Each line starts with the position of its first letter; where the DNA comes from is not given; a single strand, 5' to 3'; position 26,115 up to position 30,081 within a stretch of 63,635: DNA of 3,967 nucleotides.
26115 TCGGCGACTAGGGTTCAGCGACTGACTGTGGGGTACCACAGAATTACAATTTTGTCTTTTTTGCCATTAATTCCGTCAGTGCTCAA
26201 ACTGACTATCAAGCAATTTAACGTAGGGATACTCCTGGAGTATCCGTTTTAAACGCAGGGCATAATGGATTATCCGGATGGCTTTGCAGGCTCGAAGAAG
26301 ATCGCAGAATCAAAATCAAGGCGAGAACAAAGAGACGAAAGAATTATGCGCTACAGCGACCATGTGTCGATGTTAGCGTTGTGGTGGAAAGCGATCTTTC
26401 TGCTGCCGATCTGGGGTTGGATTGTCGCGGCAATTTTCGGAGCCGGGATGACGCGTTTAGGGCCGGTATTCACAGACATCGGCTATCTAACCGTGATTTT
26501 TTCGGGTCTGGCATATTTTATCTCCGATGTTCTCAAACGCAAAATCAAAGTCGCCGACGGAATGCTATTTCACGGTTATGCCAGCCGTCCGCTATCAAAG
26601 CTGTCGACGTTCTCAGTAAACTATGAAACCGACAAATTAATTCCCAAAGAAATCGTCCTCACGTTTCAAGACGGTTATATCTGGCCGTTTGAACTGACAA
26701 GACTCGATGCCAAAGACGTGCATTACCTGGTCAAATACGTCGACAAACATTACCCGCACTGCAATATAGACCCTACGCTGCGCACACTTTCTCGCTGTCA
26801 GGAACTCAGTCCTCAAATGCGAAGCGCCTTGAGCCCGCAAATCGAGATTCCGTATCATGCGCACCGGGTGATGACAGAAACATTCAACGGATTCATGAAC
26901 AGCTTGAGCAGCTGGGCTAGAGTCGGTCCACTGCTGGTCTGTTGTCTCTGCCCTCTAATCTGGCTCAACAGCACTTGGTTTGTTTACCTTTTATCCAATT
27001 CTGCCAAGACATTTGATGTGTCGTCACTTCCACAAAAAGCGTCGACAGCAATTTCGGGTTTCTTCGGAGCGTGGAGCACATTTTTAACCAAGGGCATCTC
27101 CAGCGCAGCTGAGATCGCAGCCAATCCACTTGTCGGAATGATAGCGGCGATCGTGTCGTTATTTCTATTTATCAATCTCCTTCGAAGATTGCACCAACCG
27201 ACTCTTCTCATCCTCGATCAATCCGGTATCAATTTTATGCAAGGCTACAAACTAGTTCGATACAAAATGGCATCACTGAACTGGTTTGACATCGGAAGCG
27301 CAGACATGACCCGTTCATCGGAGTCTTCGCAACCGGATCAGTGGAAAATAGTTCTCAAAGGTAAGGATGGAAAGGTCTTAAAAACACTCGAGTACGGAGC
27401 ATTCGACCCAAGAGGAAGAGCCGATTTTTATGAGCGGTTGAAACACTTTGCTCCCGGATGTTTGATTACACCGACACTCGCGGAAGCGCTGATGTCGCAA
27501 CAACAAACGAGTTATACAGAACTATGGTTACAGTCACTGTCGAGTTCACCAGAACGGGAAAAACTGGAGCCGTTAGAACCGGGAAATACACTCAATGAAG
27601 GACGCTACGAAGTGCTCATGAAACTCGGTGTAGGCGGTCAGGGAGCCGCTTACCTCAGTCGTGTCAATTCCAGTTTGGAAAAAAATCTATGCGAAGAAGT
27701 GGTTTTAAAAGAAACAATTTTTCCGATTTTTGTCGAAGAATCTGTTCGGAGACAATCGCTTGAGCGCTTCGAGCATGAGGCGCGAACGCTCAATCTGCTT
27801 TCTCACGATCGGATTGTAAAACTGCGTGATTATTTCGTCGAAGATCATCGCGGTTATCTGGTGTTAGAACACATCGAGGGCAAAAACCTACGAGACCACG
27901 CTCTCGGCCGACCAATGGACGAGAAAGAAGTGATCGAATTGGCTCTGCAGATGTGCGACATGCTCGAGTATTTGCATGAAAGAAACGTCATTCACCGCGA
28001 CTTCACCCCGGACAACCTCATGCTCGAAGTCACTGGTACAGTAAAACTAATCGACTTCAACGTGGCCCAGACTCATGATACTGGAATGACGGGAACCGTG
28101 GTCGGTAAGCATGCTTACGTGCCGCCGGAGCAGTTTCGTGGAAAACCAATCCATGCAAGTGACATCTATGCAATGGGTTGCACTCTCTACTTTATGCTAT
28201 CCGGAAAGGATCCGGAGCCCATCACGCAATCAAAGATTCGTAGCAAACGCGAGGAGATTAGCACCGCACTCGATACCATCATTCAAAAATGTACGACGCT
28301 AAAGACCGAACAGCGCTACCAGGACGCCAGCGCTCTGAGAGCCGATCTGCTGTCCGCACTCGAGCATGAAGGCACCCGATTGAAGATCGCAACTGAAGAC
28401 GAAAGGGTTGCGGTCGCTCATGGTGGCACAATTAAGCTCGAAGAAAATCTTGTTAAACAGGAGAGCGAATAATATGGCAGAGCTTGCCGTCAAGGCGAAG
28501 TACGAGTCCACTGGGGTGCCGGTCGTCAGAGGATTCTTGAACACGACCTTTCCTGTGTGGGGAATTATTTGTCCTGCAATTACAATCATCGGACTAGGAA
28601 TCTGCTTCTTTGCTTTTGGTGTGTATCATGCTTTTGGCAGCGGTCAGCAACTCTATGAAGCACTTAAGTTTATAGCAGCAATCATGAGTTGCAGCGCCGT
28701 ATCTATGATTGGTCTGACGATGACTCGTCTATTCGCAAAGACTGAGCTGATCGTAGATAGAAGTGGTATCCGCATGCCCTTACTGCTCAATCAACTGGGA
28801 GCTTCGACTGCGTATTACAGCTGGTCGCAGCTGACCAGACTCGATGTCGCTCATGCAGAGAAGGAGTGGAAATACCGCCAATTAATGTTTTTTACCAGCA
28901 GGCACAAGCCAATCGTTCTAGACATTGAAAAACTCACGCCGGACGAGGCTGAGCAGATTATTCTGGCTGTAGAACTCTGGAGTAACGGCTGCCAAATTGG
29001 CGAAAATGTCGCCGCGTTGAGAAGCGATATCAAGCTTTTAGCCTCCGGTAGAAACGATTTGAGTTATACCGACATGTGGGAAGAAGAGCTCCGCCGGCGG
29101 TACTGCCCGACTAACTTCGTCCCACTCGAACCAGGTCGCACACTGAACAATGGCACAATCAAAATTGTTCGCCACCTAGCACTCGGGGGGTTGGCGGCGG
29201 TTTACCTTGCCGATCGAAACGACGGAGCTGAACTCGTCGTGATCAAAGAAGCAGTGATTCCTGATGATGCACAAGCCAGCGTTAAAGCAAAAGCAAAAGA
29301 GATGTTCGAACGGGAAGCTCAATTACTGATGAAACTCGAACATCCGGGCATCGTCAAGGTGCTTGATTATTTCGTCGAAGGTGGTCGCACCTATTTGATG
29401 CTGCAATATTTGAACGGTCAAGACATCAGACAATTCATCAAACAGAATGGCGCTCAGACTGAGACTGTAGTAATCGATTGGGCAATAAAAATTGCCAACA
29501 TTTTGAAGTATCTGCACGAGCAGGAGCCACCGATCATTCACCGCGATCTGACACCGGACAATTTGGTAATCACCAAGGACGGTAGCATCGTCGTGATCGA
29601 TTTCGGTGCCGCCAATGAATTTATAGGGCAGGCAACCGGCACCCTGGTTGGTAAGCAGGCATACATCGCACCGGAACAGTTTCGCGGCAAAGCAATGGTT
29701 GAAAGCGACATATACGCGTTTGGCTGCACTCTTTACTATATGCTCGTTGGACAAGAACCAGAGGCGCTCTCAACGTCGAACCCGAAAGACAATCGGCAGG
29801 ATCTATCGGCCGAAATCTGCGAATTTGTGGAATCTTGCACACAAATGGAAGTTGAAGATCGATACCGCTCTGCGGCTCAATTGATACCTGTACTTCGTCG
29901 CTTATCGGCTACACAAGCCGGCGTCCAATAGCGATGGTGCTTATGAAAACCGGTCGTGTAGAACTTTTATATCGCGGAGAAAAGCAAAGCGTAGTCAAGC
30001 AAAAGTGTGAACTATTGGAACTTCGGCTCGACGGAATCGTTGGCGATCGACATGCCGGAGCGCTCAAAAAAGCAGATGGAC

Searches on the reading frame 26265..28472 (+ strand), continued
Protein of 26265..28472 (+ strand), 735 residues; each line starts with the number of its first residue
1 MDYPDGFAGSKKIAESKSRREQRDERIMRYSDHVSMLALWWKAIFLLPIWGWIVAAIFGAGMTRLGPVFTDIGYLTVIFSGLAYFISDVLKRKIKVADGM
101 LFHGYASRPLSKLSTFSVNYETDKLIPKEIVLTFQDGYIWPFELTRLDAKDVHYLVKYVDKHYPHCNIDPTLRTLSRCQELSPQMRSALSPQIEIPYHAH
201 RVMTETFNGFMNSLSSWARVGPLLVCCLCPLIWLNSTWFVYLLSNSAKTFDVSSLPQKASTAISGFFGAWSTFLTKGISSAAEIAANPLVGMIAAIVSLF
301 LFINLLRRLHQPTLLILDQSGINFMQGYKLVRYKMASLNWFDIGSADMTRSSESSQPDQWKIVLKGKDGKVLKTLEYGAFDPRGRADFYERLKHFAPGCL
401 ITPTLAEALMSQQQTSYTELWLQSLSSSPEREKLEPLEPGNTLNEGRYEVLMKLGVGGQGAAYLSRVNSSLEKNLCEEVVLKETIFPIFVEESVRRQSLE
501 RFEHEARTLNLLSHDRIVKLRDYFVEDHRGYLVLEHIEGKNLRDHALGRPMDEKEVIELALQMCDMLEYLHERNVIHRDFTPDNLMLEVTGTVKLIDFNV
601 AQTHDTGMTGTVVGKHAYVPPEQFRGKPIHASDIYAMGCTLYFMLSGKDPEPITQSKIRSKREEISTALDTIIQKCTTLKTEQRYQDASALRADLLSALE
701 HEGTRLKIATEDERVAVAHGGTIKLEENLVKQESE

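Call 45: find_related_loci(query=A1, collection=genome_contigs, flank=10000)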
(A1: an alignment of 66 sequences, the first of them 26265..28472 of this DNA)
Query A1 (735 aa) in genome_contigs; peptide patterns used: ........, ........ (x = any residue, [..] = any of these).
595 stretches matched a pattern (row limit reached: there are more); 548 encode a relative of the query (tblastn E <= 1e-3); the best 80 are kept; 80 distinct loci.
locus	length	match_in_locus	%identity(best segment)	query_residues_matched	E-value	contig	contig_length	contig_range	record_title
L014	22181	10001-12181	78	17-735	0e+0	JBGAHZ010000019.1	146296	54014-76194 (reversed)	MAG: Candidatus Obscuribacteraceae bacterium isolate MAG_MBR_H125.44 MBRH125-44_opera_contig_652, whole genome shotgun s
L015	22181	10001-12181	76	6-733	0e+0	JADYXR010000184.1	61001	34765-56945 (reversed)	MAG: Candidatus Obscuribacter sp. isolate MP9P1 103 k99_2144535, whole genome shotgun sequence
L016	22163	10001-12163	61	16-733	0e+0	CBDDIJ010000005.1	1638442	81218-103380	MAG: Candidatus Obscuribacterales bacterium isolate d5e4265f-a358-4786-9086-93a4549b7058 genome assembly, contig: contig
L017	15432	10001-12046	57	22-699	0e+0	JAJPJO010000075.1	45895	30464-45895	MAG: Proteobacteria bacterium isolate Centralia_MAG_505 k107_13676389, whole genome shotgun sequence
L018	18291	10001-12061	60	15-703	0e+0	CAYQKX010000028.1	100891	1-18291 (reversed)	MAG TPA_asm: uncultured Candidatus Obscuribacterales bacterium isolate SRP287051_co1_96 genome assembly, contig: NODE_45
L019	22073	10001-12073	49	14-704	0e+0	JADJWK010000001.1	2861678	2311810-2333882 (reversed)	MAG: Candidatus Melainabacteria bacterium isolate Kalu_18-Q3-R12-55_BAT3C.239 tig00000394-10-28572790, whole genome shot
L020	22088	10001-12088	39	24-719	2e-175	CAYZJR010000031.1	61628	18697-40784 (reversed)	MAG TPA_asm: uncultured Candidatus Obscuribacterales bacterium isolate SRP287051_co1_159 genome assembly, contig: NODE_9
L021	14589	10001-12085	41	8-702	3e-167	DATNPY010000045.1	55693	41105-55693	MAG TPA_asm: Drouetiella sp. isolate SMAG_U16493 k141_73893, whole genome shotgun sequence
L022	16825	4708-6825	40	12-715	6e-166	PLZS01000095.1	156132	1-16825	MAG: Candidatus Melainabacteria bacterium isolate palsa_1080 73.20120700_P3D.118_contig_2875, whole genome shotgun seque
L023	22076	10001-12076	39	26-721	3e-157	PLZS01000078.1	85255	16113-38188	MAG: Candidatus Melainabacteria bacterium isolate palsa_1080 73.20120700_P3D.118_contig_3610, whole genome shotgun seque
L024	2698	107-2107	39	26-697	3e-166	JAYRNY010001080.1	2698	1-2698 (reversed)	MAG: bacterium isolate XM2_XAASGE4bin.41 k141_1365845, whole genome shotgun sequence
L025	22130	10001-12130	39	16-727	2e-155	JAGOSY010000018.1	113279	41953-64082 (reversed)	Bacterium isolate Gw_Eff_bin_360 Gw_Eff_194_length_113279_cov_13.016465, whole genome shotgun sequence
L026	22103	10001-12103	38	18-727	2e-153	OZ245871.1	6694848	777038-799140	MAG: Candidatus Obscuribacterales bacterium isolate 752a7bee-ce85-476a-9af6-0c8e99acb560 genome assembly, chromosome: 1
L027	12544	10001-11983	39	18-686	2e-151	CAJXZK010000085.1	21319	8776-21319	TPA_asm: uncultured bacterium isolate SRR5620817_bin.58_MetaBAT_v2.12.1_MAG genome assembly, contig: NODE_1722_length_21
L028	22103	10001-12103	38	18-727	6e-151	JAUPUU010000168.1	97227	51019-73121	MAG: Cyanobacteriota bacterium erpe_2018_sw_21hr_WHONDRS-SW48-000092_B_bin.40 scaffold_294813, whole genome shotgun sequ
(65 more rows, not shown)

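Call 83: search_protein_families(library=padloc, proteins=[window:26265-28472:+], max_evalue=0.001)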
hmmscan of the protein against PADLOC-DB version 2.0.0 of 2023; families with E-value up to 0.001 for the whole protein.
window:26265-28472:+ (735 aa): 34 families (the best 25 are shown)
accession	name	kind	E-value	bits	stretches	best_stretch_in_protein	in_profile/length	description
PDLC04042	PD-T4-6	-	3.2e-50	169.4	1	443-702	6-276/292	-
PDLC04045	PD-T4-6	-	1.1e-48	164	1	438-700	25-300/350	-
PDLC04047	PD-T4-6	-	1.3e-48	163.8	1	444-703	8-277/327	-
PDLC04044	PD-T4-6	-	4.9e-48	162.1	1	443-704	29-298/372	-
PDLC04053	PD-T4-6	-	1.3e-46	157.5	1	445-712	8-285/311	-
PDLC04138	mad6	-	2e-45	153.9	1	441-716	46-331/659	mads_6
PDLC04060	PD-T4-6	-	2.8e-45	153.1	1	443-711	5-282/486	-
PDLC04057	PD-T4-6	-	5.3e-42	142.3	1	441-711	4-283/443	-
PDLC04043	PD-T4-6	-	7.7e-41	138.6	1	441-703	10-280/452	-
PDLC04061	PD-T4-6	-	1.1e-40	138.6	1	410-704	1-289/510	-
PDLC04054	PD-T4-6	-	5.4e-40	135.9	1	443-704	8-279/347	-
PDLC04048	PD-T4-6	-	2.5e-39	133.7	1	445-704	9-278/354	-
PDLC04062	PD-T4-6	-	4.8e-39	132.7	1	445-698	31-293/450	-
PDLC04051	PD-T4-6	-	4.2e-37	126.2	1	443-707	29-302/476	-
PDLC04052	PD-T4-6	-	2.3e-36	124.1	1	446-711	9-287/496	-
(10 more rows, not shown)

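Call 84: search_protein_families(library=ncbifam, proteins=[window:26265-28472:+], max_evalue=0.001)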
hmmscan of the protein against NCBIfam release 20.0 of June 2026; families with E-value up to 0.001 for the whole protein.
window:26265-28472:+ (735 aa): 19 families
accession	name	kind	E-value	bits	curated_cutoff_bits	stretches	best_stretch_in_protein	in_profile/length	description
NF033483.0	PknB_PASTA_kin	equivalog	1.3e-48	166.4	450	1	445-709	6-279/563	Stk1 family PASTA domain-containing Ser/Thr kinase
NF038150.1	lanthi_synth_IV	equivalog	1e-35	123.3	650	1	421-679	164-425/851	class IV lanthionine synthetase LanL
NF047741.1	antiphage_MADS6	equivalog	1.8e-34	119.2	460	2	567-706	312-468/612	methylation-associated defense system protein kinase MAD6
NF052427.1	StpK7MSMEG_1200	equivalog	6.9e-27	94.2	900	1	446-707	7-277/601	serine/threonine protein kinase StpK7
NF038151.1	lanthi_synth_III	equivalog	4.2e-22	78.4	575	1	441-677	215-455/833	class III lanthionine synthetase LanKC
TIGR03903.1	TOMM_kin_cyc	equivalog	2.4e-18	65.4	705.75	1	495-648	18-186/1267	TOMM system kinase/cyclase fusion protein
NF033442.0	BREX_PglW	equivalog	2.4e-17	62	990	1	430-650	495-709/1391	BREX system serine/threonine kinase PglW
NF009651.0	PRK13184.1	equivalog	5.3e-16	57.8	839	1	446-700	2-292/932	serine/threonine-protein kinase PknD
NF053615.1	SerThrKinAfsKStmc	equivalog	1.6e-11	43.6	1300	1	550-650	108-212/809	protein serine/threonine kinase AfsK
NF011463.0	PRK14879.1-4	equivalog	5.1e-11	42.4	188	1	478-604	40-163/237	Kae1-associated kinase Bud32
TIGR03724.2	arch_bud32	equivalog_domain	3.3e-10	39.8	125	1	499-605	37-135/193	KEOPS complex kinase/ATPase Bud32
NF043056.1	T4SS_LegK1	equivalog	1.5e-09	37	550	1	530-642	154-281/516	Dot/Icm T4SS effector kinase LegK1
NF007174.0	PRK09605.1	equivalog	1.8e-08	33.3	447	1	496-605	377-477/535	bifunctional N(6)-L-threonylcarbamoyladenine synthase/serine/threonine protein kinase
NF011464.0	PRK14879.1-7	equivalog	1.9e-08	34.3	246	1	476-606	26-154/221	Kae1-associated kinase Bud32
NF011460.0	PRK14879.1-1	equivalog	2.5e-08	33.3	199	1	500-603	56-159/232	Kae1-associated kinase Bud32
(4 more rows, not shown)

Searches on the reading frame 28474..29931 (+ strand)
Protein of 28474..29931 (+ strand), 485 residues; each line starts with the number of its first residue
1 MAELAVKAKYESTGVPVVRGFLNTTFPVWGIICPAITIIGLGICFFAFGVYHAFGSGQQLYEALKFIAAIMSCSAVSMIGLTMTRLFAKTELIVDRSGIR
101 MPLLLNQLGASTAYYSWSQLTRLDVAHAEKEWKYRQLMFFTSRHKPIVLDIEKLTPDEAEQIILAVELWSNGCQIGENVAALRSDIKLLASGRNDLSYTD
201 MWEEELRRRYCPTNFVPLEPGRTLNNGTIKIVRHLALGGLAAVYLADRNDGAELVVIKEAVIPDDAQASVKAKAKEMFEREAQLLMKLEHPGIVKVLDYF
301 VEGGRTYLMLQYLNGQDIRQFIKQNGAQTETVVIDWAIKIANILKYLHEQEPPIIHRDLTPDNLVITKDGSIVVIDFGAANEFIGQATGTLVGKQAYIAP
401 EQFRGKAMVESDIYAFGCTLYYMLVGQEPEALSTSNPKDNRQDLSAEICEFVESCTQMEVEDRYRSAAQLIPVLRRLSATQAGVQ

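Call 3: search_protein_families(library=pfam, proteins=[window:28474-29931:+], max_evalue=0.01)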
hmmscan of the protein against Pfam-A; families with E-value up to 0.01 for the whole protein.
window:28474-29931:+ (485 aa): 4 families
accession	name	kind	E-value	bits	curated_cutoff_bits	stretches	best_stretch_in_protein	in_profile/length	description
PF00069.31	Pkinase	-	1.8e-38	132.9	31.7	1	232-464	4-252/263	Protein kinase domain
PF07714.23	PK_Tyr_Ser-Thr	-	1.6e-25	90.3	23.1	1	230-431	2-206/258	Protein tyrosine and serine/threonine kinase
PF01636.29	APH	-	5.9e-06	26.7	23.2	1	340-380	155-197/239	Phosphotransferase enzyme family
PF03109.22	ABC1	-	2.8e-05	23.8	22.9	1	304-383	141-217/244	ABC1 atypical kinase-like domain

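Call 83: search_protein_families(library=padloc, proteins=[window:28474-29931:+], max_evalue=0.001)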
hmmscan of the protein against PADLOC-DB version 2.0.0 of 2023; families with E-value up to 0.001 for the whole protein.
window:28474-29931:+ (485 aa): 35 families (the best 25 are shown)
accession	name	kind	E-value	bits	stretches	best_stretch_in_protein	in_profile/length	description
PDLC04042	PD-T4-6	-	2.8e-52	176.2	1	226-476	8-271/292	-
PDLC04044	PD-T4-6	-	1.8e-51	173.4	1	228-481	33-296/372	-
PDLC04045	PD-T4-6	-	1.4e-50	170.2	1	229-479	35-300/350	-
PDLC04138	mad6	-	2.8e-49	166.6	1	227-480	51-316/659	mads_6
PDLC04053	PD-T4-6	-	9.3e-45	151.4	1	226-479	8-273/311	-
PDLC04047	PD-T4-6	-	1e-43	147.7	1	226-429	9-211/327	-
PDLC04060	PD-T4-6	-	2.2e-43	146.9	1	228-478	9-270/486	-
PDLC04057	PD-T4-6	-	2.6e-40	136.8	1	226-471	7-264/443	-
PDLC04054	PD-T4-6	-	3.8e-40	136.4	1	226-470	10-266/347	-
PDLC04043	PD-T4-6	-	1.3e-39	134.5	1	223-476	11-276/452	-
PDLC04062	PD-T4-6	-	5.4e-39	132.5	1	233-478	38-294/450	-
PDLC04051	PD-T4-6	-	1.3e-38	131.1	1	225-479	30-296/476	-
PDLC04050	PD-T4-6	-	5.3e-38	129.1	1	225-482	61-331/480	-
PDLC04048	PD-T4-6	-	1.2e-37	128.1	1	226-429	9-211/354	-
PDLC04061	PD-T4-6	-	3.8e-35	120.4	1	221-429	10-222/510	-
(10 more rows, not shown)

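Call 84: search_protein_families(library=ncbifam, proteins=[window:28474-29931:+], max_evalue=0.001)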
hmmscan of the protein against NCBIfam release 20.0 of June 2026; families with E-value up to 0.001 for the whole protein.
window:28474-29931:+ (485 aa): 18 families
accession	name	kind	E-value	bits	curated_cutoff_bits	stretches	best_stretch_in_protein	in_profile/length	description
NF033483.0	PknB_PASTA_kin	equivalog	1.2e-44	153.3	450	1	230-477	10-268/563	Stk1 family PASTA domain-containing Ser/Thr kinase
NF047741.1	antiphage_MADS6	equivalog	1e-31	110.2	460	2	341-480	309-463/612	methylation-associated defense system protein kinase MAD6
NF038150.1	lanthi_synth_IV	equivalog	1e-29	103.5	650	1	234-457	199-420/851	class IV lanthionine synthetase LanL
NF052427.1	StpK7MSMEG_1200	equivalog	1.1e-23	83.6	900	1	227-430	7-209/601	serine/threonine protein kinase StpK7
NF038151.1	lanthi_synth_III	equivalog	3.7e-23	81.9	575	1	243-428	236-427/833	class III lanthionine synthetase LanKC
NF033442.0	BREX_PglW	equivalog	3.9e-21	74.6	990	2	219-380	505-660/1391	BREX system serine/threonine kinase PglW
NF009651.0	PRK13184.1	equivalog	3e-19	68.5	839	1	230-426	5-227/932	serine/threonine-protein kinase PknD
TIGR03903.1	TOMM_kin_cyc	equivalog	1.1e-17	63.3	705.75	1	261-427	10-186/1267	TOMM system kinase/cyclase fusion protein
NF043056.1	T4SS_LegK1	equivalog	1.9e-11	43.3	550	1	272-423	119-283/516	Dot/Icm T4SS effector kinase LegK1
NF053615.1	SerThrKinAfsKStmc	equivalog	2.4e-11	43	1300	1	229-465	15-256/809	protein serine/threonine kinase AfsK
TIGR03724.2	arch_bud32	equivalog_domain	4.7e-11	42.5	125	1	278-380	40-131/193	KEOPS complex kinase/ATPase Bud32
NF011463.0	PRK14879.1-4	equivalog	3.9e-09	36.3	188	1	275-380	62-160/237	Kae1-associated kinase Bud32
NF058632.1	SerThrKinPrkT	equivalog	6.7e-08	31.9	280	1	226-379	20-164/322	serine/threonine protein kinase PrkT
NF011460.0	PRK14879.1-1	equivalog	1.1e-07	31.2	199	1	299-380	79-157/232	Kae1-associated kinase Bud32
NF007174.0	PRK09605.1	equivalog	3.2e-07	29.2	447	1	276-380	381-473/535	bifunctional N(6)-L-threonylcarbamoyladenine synthase/serine/threonine protein kinase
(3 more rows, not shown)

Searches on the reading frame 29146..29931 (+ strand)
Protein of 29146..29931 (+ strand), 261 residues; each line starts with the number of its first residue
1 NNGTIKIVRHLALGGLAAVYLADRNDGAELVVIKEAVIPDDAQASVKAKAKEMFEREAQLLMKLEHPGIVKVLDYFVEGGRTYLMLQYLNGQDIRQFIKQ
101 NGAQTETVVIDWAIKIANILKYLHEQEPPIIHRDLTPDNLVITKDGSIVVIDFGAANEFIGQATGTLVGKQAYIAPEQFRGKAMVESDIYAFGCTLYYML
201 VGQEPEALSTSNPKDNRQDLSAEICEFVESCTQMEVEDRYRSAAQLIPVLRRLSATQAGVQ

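Call 59: search_solved_structures(query=window:29146-29931:+, max_evalue=1e-15, show_alignments=1)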
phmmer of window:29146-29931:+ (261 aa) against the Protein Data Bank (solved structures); distinct sequences matched with E-value up to 1e-15: 382 (the best 60 are shown).
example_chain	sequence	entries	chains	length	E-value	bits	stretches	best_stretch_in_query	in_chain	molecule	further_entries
9ruk_A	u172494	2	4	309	2.2e-30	109.4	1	3-205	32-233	Serine/threonine-protein kinase StkP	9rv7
9ru3_A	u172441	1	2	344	2.7e-30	109.1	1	3-205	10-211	Serine/threonine-protein kinase StkP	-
9ruj_A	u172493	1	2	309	3.9e-30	108.6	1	3-205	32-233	Serine/threonine-protein kinase StkP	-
9ymt_A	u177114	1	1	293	2.6e-26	96.1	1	4-206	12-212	Serine/Threonine Kinase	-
4eqm_A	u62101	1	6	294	2.7e-26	96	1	4-206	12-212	Protein kinase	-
4apc_A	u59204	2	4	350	3.8e-23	85.7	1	22-200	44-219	SERINE/THREONINE-PROTEIN KINASE NEK1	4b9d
3f69_A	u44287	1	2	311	1.7e-22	83.6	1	11-207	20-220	Serine/threonine-protein kinase pknB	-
3f61_A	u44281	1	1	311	2.6e-22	83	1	11-207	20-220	Serine/threonine-protein kinase pknB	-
3ori_A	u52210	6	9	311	3.2e-22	82.7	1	11-207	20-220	Serine/threonine protein kinase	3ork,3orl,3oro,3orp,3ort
6i2p_A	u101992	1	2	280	4.5e-22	82.2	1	11-207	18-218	Serine/threonine-protein kinase PknB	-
6b2p_A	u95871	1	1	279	8.9e-22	81.2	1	52-207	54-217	Serine/threonine-protein kinase PknB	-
5u94_A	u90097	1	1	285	9.2e-22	81.2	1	52-207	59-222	Serine/threonine-protein kinase PknB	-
1o6y_A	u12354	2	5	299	1.2e-21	80.9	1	52-206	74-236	SERINE/THREONINE-PROTEIN KINASE PKNB | Probable serine/threonine-protein kinase pknB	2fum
1mru_A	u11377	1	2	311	1.2e-21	80.9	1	52-207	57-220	Probable serine/threonine-protein kinase pknB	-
4jxf_A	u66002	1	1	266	3.3e-21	79.3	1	6-212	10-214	Serine/threonine-protein kinase PLK4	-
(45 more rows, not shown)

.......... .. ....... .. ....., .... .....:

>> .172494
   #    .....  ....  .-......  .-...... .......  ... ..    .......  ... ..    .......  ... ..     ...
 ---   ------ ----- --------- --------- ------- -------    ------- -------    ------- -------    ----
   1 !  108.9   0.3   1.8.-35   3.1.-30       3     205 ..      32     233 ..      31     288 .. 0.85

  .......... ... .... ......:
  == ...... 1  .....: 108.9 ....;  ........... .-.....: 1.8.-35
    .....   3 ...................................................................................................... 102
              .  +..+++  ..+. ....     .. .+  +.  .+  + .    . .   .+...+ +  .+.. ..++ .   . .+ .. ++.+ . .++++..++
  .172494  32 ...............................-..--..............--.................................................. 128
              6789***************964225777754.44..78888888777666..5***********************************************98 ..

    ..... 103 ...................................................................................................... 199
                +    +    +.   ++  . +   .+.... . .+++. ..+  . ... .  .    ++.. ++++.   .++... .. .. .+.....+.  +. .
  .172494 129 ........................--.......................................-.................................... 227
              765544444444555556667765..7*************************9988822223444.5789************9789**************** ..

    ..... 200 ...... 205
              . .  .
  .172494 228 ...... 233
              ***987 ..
